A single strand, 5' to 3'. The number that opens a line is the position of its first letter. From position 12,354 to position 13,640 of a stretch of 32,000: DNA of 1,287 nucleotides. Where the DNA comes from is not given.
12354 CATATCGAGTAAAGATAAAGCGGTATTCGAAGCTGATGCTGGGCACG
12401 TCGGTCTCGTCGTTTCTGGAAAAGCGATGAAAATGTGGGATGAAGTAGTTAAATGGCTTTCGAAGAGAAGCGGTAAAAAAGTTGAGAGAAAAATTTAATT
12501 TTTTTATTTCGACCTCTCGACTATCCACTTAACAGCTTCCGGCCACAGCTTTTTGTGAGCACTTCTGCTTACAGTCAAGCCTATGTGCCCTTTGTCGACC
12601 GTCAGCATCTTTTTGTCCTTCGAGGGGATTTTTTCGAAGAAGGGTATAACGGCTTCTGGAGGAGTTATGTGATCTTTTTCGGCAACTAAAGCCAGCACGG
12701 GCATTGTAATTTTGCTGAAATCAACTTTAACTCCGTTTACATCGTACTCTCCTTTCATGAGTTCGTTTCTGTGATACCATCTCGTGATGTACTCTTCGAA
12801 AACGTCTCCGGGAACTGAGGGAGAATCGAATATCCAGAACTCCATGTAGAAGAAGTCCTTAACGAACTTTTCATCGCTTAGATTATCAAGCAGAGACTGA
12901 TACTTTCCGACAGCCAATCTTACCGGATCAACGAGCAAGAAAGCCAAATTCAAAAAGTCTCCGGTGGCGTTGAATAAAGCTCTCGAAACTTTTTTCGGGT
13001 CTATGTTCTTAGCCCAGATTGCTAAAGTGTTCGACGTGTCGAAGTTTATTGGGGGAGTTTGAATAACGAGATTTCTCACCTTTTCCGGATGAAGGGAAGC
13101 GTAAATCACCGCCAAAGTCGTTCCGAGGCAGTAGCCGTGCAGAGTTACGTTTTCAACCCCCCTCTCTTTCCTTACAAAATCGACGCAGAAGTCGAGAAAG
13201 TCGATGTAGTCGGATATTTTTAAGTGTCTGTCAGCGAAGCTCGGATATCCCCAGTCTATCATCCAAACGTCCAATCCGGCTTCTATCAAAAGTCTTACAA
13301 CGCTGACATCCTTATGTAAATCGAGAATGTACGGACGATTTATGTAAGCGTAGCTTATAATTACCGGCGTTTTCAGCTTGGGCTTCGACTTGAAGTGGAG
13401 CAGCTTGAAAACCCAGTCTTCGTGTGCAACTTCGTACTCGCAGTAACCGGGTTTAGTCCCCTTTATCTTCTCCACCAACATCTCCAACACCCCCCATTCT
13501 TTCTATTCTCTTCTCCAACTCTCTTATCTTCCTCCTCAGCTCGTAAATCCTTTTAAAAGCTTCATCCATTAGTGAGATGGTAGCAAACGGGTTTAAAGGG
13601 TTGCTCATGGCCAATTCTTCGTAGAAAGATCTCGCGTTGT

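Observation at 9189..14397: PHA (polyhydroxyalkanoate) locus with two class III PhaE-PhaC pairs in a thermophile-like archaeal context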

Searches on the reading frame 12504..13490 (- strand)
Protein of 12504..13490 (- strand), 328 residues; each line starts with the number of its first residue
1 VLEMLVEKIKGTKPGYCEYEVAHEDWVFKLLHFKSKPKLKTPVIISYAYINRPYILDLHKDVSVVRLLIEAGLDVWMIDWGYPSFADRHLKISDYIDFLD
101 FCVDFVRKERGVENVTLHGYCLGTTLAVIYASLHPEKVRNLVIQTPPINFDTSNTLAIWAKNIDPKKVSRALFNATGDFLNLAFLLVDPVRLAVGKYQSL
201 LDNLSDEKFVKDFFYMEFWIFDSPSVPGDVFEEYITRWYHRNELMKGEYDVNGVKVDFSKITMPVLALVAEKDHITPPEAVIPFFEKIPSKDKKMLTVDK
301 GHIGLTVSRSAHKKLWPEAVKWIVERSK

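Call 3: search_protein_families(library=pfam, proteins=[window:12504-13490:-], max_evalue=0.1)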
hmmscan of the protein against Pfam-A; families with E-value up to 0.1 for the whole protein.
window:12504-13490:- (328 aa): 8 families
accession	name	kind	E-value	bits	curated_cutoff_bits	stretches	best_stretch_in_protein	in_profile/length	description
PF00561.26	Abhydrolase_1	-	1.8e-21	77.4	25.8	1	62-304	17-240/245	alpha/beta hydrolase fold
PF12146.15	Hydrolase_4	-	4.7e-10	39.6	27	2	257-299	186-228/239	Serine aminopeptidase, S33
PF01738.24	DLH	-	0.00011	22.3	21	1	106-139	88-122/217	Dienelactone hydrolase family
PF12697.13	Abhydrolase_6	-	0.0012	19.9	26.3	1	70-277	25-180/217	Alpha/beta hydrolase family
PF11339.14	DUF3141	-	0.002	17.2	29.7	1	233-301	268-337/582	Protein of unknown function (DUF3141)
PF07167.19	PhaC_N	-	0.0022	18.2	23.7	1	21-66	124-171/173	Poly-beta-hydroxybutyrate polymerase (PhaC) N-terminus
PF12740.14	PETase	-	0.0059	16.5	28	1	257-302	163-210/263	PET hydrolase-like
PF06850.17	PHB_depo_C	-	0.017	15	27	1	210-325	83-201/203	PHB de-polymerase C-terminus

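Call 4: search_protein_families(library=ncbifam, proteins=[window:12504-13490:-], max_evalue=0.1)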
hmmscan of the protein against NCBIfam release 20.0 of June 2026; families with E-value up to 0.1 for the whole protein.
window:12504-13490:- (328 aa): 18 families
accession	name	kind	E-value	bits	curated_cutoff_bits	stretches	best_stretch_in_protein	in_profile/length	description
TIGR01836.1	PHA_synth_III_C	subfamily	2.3e-94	316.3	365.3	1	8-326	28-350/350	class III poly(R)-hydroxyalkanoic acid synthase subunit PhaC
TIGR01838.1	PHA_synth_I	subfamily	1e-33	116.6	622.65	1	17-314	163-466/532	class I poly(R)-hydroxyalkanoic acid synthase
NF005898.0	PRK07868.1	equivalog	1.5e-21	76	925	1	36-324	63-359/994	acyl-CoA synthetase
TIGR01839.1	PHA_synth_II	subfamily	2.8e-17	62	855.4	1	28-303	201-481/560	class II poly(R)-hydroxyalkanoic acid synthase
TIGR01849.1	PHB_depoly_PhaZ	subfamily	3.1e-05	22.9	300.75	1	197-323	274-403/406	polyhydroxyalkanoate depolymerase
TIGR02427.1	protocat_pcaD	equivalog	4e-05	23.1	255.85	1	258-304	189-234/251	3-oxoadipate enol-lactonase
NF051488.1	bifunc_PcaDC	exception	7e-05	22.1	390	0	256-296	187-227/375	bifunctional 3-oxoadipate enol-lactonase/4-carboxymuconolactone decarboxylase PcaDC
TIGR01738.1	bioH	equivalog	0.00012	21.8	206.95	0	257-299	183-223/245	pimeloyl-ACP methyl ester esterase BioH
NF050089.1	i_nPHAscl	equivalog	0.00012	21.3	300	0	81-143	56-114/288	intracellular short-chain-length polyhydroxyalkanoate depolymerase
TIGR01249.1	pro_imino_pep_1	equivalog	0.00019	20.7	259.75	1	104-144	86-126/307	prolyl aminopeptidase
NF047920.1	lactonase_UilS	equivalog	0.00085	19.1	400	1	259-298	217-256/285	UilS family quorum-quenching N-acyl-homoserine lactonase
TIGR01250.1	pro_imino_pep_2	subfamily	0.0042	16.7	167.65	0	103-149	86-132/288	proline iminopeptidase-family hydrolase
TIGR03695.1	menH_SHCHC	equivalog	0.0099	15.3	208.55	1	107-144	65-102/252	2-succinyl-6-hydroxy-2,4-cyclohexadiene-1-carboxylate synthase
NF008218.0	PRK10985.1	equivalog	0.01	15.2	267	1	248-319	242-312/326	hydrolase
NF045632.1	hydroxlase_HsaD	equivalog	0.039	12.9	400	1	85-146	76-137/290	4,5:9,10-diseco-3-hydroxy-5,9,17-trioxoandrosta-1(10),2-diene-4-oate hydrolase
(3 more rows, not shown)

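Call 19: find_homologous_proteins(query=window:12504-13490:-)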
Query window:12504-13490:- (328 aa): 900 proteins with E <= 0.001 among 3098 candidates; the best 120 are listed.
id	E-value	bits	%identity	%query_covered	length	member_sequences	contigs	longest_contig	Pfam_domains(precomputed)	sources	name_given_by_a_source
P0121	1.2e-188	644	82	99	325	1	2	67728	PF00561.27,PF12146.16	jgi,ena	-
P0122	1.7e-188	644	82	99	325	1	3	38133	PF00561.27,PF12146.16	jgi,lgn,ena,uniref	uniref:Alpha/beta fold hydrolase n=1 Tax=Archaeoglobus fulgidus TaxID=2234 RepID=A0A7C3ZG22_ARCFL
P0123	9.9e-188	641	81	99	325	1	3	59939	PF00561.27,PF12146.16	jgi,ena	-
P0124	1.4e-187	641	81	99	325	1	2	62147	PF00561.27,PF12146.16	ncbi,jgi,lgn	-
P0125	2.6e-187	640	81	99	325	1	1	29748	PF00561.27,PF12146.16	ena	-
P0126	2.6e-186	637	82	99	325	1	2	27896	PF07167.20,PF00561.27,PF12146.16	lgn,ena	-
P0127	3.1e-186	636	81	99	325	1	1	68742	PF00561.27,PF12146.16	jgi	-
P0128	4.3e-186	636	81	99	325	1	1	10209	PF00561.27,PF12146.16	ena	-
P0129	7.3e-185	632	81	99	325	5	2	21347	PF07167.20,PF11339.15,PF00561.27,PF12146.16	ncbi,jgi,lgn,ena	-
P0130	1.9e-181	621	80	99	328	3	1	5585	PF11339.15,PF00561.27,PF12146.16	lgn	-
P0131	2.4e-175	601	76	99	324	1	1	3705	PF01738.25,PF11339.15,PF00561.27,PF12146.16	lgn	-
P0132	6.3e-174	596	74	99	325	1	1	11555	PF01738.25,PF11339.15,PF00561.27,PF12146.16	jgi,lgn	jgi:polyhydroxyalkanoate synthase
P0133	3.4e-171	587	73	99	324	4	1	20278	PF00561.27,PF12146.16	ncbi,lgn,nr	ncbi:MAG: alpha/beta fold hydrolase [Archaeoglobaceae archaeon]|nr:alpha/beta fold hydrolase [Archae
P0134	6.6e-171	586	74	99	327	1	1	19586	PF07167.20,PF00561.27,PF12146.16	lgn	-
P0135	6.0e-168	576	73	99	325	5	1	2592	PF11339.15,PF00561.27,PF12146.16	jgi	-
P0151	3.6e-158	544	70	98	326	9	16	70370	PF07167.20,PF00561.27,PF12146.16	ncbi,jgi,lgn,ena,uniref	ncbi:MAG: alpha/beta fold hydrolase [Archaeoglobaceae archaeon]|uniref:Alpha/beta fold hydrolase n=1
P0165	6.3e-153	527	69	96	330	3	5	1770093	PF07167.20,PF00561.27,PF12146.16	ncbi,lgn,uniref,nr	ncbi:Poly{3-hydroxyalkanoate} synthetase [Geoglobus ahangari]|uniref:Poly(3-hydroxyalkanoate) synthe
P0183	3.2e-145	502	62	96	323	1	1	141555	PF00561.27,PF12146.16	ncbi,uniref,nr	ncbi:alpha/beta fold hydrolase [Archaeoglobus neptunius]|uniref:alpha/beta fold hydrolase n=1 Tax=Ar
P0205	1.9e-99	351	49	95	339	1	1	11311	PF06850.18,PF01738.25,PF07167.20,PF11339.15,PF00561.27,PF12146.16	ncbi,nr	ncbi:MAG: class III poly(R)-hydroxyalkanoic acid synthase subunit PhaC [Candidatus Bathyarchaeota ar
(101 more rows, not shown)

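Call 20: find_related_loci(query=window:12504-13481:-, collection=genome_contigs, flank=8000)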
Query window:12504-13481:- (325 aa) in genome_contigs; peptide patterns used: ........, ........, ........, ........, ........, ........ (x = any residue, [..] = any of these).
47 stretches matched a pattern; 31 encode a relative of the query (tblastn E <= 1e-3); 31 distinct loci.
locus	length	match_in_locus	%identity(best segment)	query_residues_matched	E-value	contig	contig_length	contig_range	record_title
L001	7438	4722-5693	81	1-324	0e+0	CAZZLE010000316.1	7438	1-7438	MAG TPA_asm: uncultured archaeon isolate binchicken_co25_133 genome assembly, contig: k141_137389, whole genome shotgun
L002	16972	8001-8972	76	1-324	7e-178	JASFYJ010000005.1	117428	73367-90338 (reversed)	MAG: Archaeoglobales archaeon isolate JZ_75_SW_bin_109 NODE_5_length_117428_cov_5.399928, whole genome shotgun sequence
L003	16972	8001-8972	75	1-324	1e-176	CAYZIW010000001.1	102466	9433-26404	MAG TPA_asm: uncultured archaeon isolate binchicken_co1_56 genome assembly, contig: NODE_144_length_102466_cov_5.105184,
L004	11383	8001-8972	74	1-324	6e-172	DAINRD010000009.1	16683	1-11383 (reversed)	MAG TPA_asm: Archaeoglobus sp. isolate CTOTU24189 NODE_60_length_16683_cov_6.053945, whole genome shotgun sequence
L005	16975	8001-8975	70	2-324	6e-162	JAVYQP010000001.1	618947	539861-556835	MAG: Archaeoglobaceae archaeon isolate DRTY-1_201901_bins_47 DRTY-1_201901_bins_47_scaffold_1, whole genome shotgun sequ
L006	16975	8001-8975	69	2-324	4e-160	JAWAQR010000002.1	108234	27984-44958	MAG: Archaeoglobaceae archaeon isolate ZMQL_201709_bins_20 ZMQL_201709_bins_20_scaffold_2, whole genome shotgun sequence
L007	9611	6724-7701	68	1-324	1e-159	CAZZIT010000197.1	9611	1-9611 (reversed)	MAG TPA_asm: uncultured archaeon isolate binchicken_co25_130 genome assembly, contig: k141_53284, whole genome shotgun s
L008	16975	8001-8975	69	2-324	1e-159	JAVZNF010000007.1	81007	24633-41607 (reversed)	MAG: Archaeoglobaceae archaeon isolate DRTY-6_201912_bins_46 DRTY-6_201912_bins_46_scaffold_7, whole genome shotgun sequ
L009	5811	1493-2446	71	10-325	1e-160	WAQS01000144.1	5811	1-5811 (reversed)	MAG: Ferroglobus sp. isolate S146_96 k151_43602, whole genome shotgun sequence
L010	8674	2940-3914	67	2-324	5e-159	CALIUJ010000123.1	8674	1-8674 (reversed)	MAG: uncultured Archaeoglobaceae archaeon isolate S1_Bin_MAXBIN__075_sub_1 genome assembly, contig: c_000000371396, whol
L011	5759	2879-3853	67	2-324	5e-159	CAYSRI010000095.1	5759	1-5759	MAG TPA_asm: uncultured archaeon isolate binchicken_co1_20 genome assembly, contig: NODE_7377_length_5759_cov_3.337132,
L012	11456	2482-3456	67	2-324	1e-156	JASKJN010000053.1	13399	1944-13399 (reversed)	MAG: Archaeoglobaceae archaeon isolate DJKA128_NP-F35_bin.22 scaffold_1755, whole genome shotgun sequence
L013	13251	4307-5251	69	10-324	5e-156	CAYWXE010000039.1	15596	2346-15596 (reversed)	MAG TPA_asm: uncultured archaeon isolate SRP141552_co1_136 genome assembly, contig: NODE_1621_length_15596_cov_33.426420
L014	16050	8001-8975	68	2-324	2e-160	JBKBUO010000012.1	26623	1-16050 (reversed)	MAG: Archaeoglobaceae archaeon isolate 21I_069.bin.26 NODE_12_length_26623_cov_11.433173, whole genome shotgun sequence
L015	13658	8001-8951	65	8-324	2e-153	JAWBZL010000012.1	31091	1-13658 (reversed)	MAG: Archaeoglobaceae archaeon isolate JZ-1_201901_bins_60 JZ-1_201901_bins_60_scaffold_12, whole genome shotgun sequenc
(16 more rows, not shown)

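Call 24: find_encoding_contigs(protein=P0165, flank=8000, max_places=2)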
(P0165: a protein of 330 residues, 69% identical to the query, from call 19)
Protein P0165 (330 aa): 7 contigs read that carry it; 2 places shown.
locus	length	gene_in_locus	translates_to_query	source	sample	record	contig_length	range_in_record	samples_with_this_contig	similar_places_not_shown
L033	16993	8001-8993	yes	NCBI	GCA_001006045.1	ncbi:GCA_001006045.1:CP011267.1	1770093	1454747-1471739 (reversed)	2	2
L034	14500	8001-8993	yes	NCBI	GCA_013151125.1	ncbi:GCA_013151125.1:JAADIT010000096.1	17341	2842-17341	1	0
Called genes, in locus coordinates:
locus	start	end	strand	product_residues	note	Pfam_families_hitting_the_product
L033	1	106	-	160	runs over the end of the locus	PF00132:Hexapep (weak), PF14602:Hexapep_2 (faint), PF25084:LbH_EIF2B (weak), PF25087:GMPPB_C (weak), PF00132:Hexapep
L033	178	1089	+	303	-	PF06626:DUF1152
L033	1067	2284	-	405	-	PF01593:Amino_oxidase, PF13450:NAD_binding_8 (weak)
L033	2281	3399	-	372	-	PF00999:Na_H_Exchanger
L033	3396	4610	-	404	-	PF02254:TrkA_N, PF02080:TrkA_C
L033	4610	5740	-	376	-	PF01960:ArgJ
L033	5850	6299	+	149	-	PF01575:MaoC_dehydratas, PF13452:FAS1_DH_region (weak)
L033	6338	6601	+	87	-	-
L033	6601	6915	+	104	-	-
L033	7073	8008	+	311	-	PF09712:PHA_synth_III_E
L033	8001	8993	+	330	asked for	PF07167:PhaC_N, PF00561:Abhydrolase_1, PF12146:Hydrolase_4 (weak)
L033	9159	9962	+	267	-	PF25213:HVO_A0261_N, PF01022:HTH_5 (faint), PF12840:HTH_20 (weak), PF14947:HTH_45 (faint), PF08350:FilR1_middle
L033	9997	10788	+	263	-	PF27667:YdcC, PF03888:MucB_RseB, PF09865:DUF2092 (faint), PF14371:DUF4412 (faint), PF17131:TP_0789-like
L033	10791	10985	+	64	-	PF14285:DUF4367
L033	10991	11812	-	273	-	PF02754:CCG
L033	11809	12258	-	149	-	PF13237:Fer4_10 (weak), PF13183:Fer4_8, PF12838:Fer4_7 (weak), PF13187:Fer4_9, PF13534:Fer4_17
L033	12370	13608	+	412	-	PF00180:Iso_dh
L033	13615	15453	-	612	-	PF00005:ABC_tran, PF02463:SMC_N (faint), PF13304:AAA_21 (faint)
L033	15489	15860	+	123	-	PF04266:ASCH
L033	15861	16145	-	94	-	-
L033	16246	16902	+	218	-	PF03807:F420_oxidored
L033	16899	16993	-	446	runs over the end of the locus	PF06068:TIP49, PF05496:RuvB_N (weak), PF00004:AAA, PF13401:AAA_22 (faint), PF22703:Cdc6_lid (faint), PF17856:TIP49_C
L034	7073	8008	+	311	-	PF09712:PHA_synth_III_E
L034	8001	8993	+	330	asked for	PF07167:PhaC_N, PF00561:Abhydrolase_1, PF12146:Hydrolase_4 (weak)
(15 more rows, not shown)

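Call 53: find_encoding_contigs(protein=P0205, flank=5000, max_places=1)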
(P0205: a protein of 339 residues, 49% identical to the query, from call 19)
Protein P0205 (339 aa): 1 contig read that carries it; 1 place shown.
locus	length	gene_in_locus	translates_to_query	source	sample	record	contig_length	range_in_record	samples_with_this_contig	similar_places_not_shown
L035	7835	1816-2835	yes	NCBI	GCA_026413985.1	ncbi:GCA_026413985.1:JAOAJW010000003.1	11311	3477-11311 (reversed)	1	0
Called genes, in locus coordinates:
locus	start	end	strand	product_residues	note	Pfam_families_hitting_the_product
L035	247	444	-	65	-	-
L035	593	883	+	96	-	-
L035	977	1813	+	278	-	PF09712:PHA_synth_III_E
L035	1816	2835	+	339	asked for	PF07167:PhaC_N, PF00561:Abhydrolase_1, PF12146:Hydrolase_4 (weak), PF01738:DLH (faint), PF11339:DUF3141 (weak), PF06850:PHB_depo_C (weak)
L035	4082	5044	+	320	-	PF04055:Radical_SAM, PF08608:Wyosine_form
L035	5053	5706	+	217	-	PF01997:Translin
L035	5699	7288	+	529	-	PF01409:tRNA-synt_2d, PF00587:tRNA-synt_2b (faint), PF18006:SepRS_C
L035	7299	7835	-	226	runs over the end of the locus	PF06157:DUF973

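Call 81: find_encoding_contigs(protein=P0151, flank=7000, max_places=1)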
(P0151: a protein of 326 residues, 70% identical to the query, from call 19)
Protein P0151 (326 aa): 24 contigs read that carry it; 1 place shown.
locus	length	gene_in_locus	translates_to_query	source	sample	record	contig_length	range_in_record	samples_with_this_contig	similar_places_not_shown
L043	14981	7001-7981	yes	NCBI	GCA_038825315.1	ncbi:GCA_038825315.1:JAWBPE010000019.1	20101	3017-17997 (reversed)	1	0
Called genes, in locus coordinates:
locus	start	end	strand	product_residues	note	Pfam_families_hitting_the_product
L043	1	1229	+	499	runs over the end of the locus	PF09843:DUF2070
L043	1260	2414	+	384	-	PF00571:CBS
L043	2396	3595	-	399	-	PF00815:Histidinol_dh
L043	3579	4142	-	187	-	PF00293:NUDIX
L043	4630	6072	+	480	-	PF00512:HisKA (weak), PF14689:SPOB_a, PF02518:HATPase_c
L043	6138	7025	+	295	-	-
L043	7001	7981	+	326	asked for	PF07167:PhaC_N (weak), PF00561:Abhydrolase_1, PF12146:Hydrolase_4 (faint)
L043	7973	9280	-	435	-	PF04443:LuxE (faint), PF00501:AMP-binding, PF14535:AMP-binding_C_2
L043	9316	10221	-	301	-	PF00535:Glycos_transf_2, PF13641:Glyco_tranf_2_3 (weak)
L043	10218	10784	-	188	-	PF00156:Pribosyltran, PF15609:PRTase_2 (faint)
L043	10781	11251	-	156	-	PF17146:PIN_6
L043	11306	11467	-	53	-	PF00301:Rubredoxin, PF21349:RUBY_RBDX (faint)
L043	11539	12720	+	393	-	PF01769:MgtE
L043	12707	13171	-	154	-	PF01047:MarR, PF12802:MarR_2, PF12840:HTH_20, PF13463:HTH_27 (weak), PF25213:HVO_A0261_N (weak), PF01022:HTH_5, PF01978:TrmB (weak), PF08279:HTH_11 (weak), +3 more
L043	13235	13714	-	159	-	PF01842:ACT, PF13291:ACT_4 (weak), PF22629:ACT_AHAS_ss, PF09383:NIL (faint), PF13710:ACT_5, PF10369:ALS_ss_C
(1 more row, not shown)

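Call 82: find_encoding_contigs(protein=P0183, flank=7000, max_places=1)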
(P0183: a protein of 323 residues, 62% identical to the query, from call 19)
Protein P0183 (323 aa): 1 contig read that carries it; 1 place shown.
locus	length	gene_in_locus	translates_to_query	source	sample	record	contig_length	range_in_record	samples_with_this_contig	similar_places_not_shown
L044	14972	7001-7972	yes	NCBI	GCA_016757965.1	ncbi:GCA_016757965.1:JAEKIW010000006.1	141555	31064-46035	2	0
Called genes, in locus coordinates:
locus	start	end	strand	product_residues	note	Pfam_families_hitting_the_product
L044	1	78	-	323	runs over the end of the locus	PF00814:TsaD, PF22521:HypF_C_2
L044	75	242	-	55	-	PF01599:Ribosomal_S27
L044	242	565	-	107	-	PF01282:Ribosomal_S24e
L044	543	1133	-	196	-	PF04019:DUF359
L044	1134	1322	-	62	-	PF06093:Spt4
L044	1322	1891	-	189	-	PF03876:SHS2_Rpb7-N, PF00575:S1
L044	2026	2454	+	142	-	-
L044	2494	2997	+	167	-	-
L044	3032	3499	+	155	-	PF12840:HTH_20 (faint), PF08279:HTH_11 (weak), PF01978:TrmB (weak)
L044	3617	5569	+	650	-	PF01210:NAD_Gly3P_dh_N (weak), PF02737:3HCDH_N, PF03446:NAD_binding_2 (weak), PF00725:3HCDH, PF00378:ECH_1, PF16113:ECH_2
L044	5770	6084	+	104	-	-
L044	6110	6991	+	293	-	-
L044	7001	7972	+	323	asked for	PF00561:Abhydrolase_1, PF12146:Hydrolase_4 (weak)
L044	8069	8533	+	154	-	PF09183:DUF1947 (weak), PF01472:PUA, PF26292:PUA_elF2D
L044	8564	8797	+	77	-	PF01037:AsnC_trans_reg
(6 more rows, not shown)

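Call 83: find_encoding_contigs(protein=P0122, flank=7000, max_places=1)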
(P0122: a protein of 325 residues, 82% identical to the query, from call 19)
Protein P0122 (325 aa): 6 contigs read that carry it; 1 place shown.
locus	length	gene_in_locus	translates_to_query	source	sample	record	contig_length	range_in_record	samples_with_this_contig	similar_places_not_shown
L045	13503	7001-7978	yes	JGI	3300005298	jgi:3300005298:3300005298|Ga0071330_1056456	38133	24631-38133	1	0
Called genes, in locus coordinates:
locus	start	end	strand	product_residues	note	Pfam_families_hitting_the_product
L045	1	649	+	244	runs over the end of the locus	PF00483:NTP_transferase, PF01128:IspD (weak), PF12804:NTP_transf_3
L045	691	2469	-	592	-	PF00497:SBP_bac_3, PF00989:PAS (faint), PF08448:PAS_4, PF13188:PAS_8 (faint), PF13426:PAS_9 (weak), PF08448:PAS_4, PF00512:HisKA (weak)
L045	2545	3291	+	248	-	PF01026:TatD_DNase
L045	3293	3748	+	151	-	PF00383:dCMP_cyt_deam_1, PF14437:MafB19-deam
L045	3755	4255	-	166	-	PF06434:Aconitase_2_N (faint), PF00694:Aconitase_C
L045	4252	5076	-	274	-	PF00582:Usp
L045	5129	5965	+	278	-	PF21754:DacZ_A, PF02457:DAC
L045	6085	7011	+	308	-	PF09712:PHA_synth_III_E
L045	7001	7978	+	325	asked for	PF00561:Abhydrolase_1, PF12146:Hydrolase_4 (faint)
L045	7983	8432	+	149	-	PF01575:MaoC_dehydratas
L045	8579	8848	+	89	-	-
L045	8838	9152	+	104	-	-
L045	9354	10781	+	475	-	PF11794:HpaB_N, PF02770:Acyl-CoA_dh_M (weak), PF03241:HpaB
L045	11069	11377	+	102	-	PF27313:AF_0136_C (weak)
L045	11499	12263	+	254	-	PF00378:ECH_1, PF16113:ECH_2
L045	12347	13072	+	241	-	PF01144:CoA_trans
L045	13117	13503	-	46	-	?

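Call 88: search_protein_families(library=ncbifam, proteins=[L033:8001-8993:+, L033:7073-8008:+, L035:1816-2835:+], max_evalue=0.00001)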
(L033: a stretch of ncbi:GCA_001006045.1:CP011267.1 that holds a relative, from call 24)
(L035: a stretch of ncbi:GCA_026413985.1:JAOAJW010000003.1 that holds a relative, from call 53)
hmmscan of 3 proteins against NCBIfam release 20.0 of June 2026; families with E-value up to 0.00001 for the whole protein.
L033:8001-8993:+ (330 aa): 6 families
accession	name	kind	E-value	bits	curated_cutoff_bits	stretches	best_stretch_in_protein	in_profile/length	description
TIGR01836.1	PHA_synth_III_C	subfamily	1.3e-101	340.1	365.3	1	17-328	37-350/350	class III poly(R)-hydroxyalkanoic acid synthase subunit PhaC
TIGR01838.1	PHA_synth_I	subfamily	2.6e-36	125.2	622.65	1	20-309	166-459/532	class I poly(R)-hydroxyalkanoic acid synthase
NF005898.0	PRK07868.1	equivalog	4.4e-20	71.1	925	1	17-326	38-359/994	acyl-CoA synthetase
TIGR01839.1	PHA_synth_II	subfamily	1e-18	66.8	855.4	1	22-305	195-481/560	class II poly(R)-hydroxyalkanoic acid synthase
TIGR01849.1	PHB_depoly_PhaZ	subfamily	3.3e-06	26.1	300.75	0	20-157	78-215/406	polyhydroxyalkanoate depolymerase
TIGR01250.1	pro_imino_pep_2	subfamily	8.3e-06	25.6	167.65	0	84-147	68-128/288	proline iminopeptidase-family hydrolase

L033:7073-8008:+ (311 aa): 1 family
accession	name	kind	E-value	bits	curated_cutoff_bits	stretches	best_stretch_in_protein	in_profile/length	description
TIGR01834.1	PHA_synth_III_E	subfamily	1.8e-12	47.4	154.95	1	160-303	176-321/324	class III poly(R)-hydroxyalkanoic acid synthase subunit PhaE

L035:1816-2835:+ (339 aa): 8 families
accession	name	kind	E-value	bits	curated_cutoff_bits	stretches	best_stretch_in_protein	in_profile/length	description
TIGR01836.1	PHA_synth_III_C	subfamily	9.8e-115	383.3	365.3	1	12-337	19-350/350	class III poly(R)-hydroxyalkanoic acid synthase subunit PhaC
TIGR01838.1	PHA_synth_I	subfamily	4.9e-46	157.3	622.65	1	24-315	158-456/532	class I poly(R)-hydroxyalkanoic acid synthase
NF005898.0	PRK07868.1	equivalog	3.1e-26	91.4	925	1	19-337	28-361/994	acyl-CoA synthetase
TIGR01839.1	PHA_synth_II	subfamily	6.6e-22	77.3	855.4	1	32-291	193-459/560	class II poly(R)-hydroxyalkanoic acid synthase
TIGR01849.1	PHB_depoly_PhaZ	subfamily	5.1e-11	42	300.75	1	236-335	300-404/406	polyhydroxyalkanoate depolymerase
TIGR01738.1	bioH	equivalog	3.6e-08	33.3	206.95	0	123-168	62-106/245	pimeloyl-ACP methyl ester esterase BioH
TIGR02427.1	protocat_pcaD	equivalog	1.6e-07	31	255.85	0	125-177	77-126/251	3-oxoadipate enol-lactonase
NF051488.1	bifunc_PcaDC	exception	1.3e-06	27.8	390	0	124-174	75-125/375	bifunctional 3-oxoadipate enol-lactonase/4-carboxymuconolactone decarboxylase PcaDC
